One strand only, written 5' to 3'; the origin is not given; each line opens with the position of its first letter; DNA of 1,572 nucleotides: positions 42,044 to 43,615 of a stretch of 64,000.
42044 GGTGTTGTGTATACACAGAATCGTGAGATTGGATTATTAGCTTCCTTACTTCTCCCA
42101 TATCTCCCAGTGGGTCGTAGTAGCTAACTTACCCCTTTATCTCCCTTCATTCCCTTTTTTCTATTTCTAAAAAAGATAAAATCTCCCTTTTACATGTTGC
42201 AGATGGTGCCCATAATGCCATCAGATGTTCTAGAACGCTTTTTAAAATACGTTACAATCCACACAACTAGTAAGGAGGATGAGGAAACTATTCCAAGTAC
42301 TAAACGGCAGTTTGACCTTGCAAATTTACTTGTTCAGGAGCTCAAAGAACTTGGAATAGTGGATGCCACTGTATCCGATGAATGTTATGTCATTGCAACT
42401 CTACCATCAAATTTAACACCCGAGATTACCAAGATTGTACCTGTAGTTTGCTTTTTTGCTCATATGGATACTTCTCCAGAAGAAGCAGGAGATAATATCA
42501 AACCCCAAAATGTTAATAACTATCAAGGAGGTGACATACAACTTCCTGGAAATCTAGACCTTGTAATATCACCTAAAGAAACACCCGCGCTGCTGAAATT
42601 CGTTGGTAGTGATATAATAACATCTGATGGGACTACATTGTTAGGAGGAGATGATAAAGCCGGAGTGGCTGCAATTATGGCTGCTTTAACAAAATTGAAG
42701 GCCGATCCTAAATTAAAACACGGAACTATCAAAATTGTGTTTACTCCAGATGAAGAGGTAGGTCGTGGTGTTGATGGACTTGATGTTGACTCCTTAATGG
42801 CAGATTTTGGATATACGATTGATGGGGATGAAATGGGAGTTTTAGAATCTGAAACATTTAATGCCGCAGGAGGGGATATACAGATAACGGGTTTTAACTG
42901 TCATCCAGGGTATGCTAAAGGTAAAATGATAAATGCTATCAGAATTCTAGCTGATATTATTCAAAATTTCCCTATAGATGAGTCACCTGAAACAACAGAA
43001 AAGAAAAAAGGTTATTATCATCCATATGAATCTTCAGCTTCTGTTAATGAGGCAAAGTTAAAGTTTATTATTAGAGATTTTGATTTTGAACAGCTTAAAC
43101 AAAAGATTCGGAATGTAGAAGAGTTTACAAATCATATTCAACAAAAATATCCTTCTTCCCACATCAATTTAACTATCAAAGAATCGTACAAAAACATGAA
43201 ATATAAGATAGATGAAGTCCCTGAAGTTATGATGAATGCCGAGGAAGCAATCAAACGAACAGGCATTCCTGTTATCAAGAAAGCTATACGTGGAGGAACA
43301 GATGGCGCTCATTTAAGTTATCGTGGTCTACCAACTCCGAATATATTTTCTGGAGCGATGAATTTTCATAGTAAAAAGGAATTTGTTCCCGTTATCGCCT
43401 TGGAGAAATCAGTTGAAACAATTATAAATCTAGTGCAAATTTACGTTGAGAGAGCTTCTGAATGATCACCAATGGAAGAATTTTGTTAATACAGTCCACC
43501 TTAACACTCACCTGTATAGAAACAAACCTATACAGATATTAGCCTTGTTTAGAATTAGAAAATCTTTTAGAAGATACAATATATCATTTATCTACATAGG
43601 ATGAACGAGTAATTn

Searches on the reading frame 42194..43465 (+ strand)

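Call 70: search_protein_families(library=pfam, proteins=[window:42194-43465:+], max_evalue=0.00001)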
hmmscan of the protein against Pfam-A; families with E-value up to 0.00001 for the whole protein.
window:42194-43465:+ (423 aa): 2 families
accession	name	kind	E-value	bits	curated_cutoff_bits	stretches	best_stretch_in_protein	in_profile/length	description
PF01546.33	Peptidase_M20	-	5.9e-16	59.4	24.6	1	153-414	35-204/206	Peptidase family M20/M25/M40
PF07687.19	M20_dimer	-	7.1e-15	55.3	21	1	220-319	2-106/107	Peptidase dimerisation domain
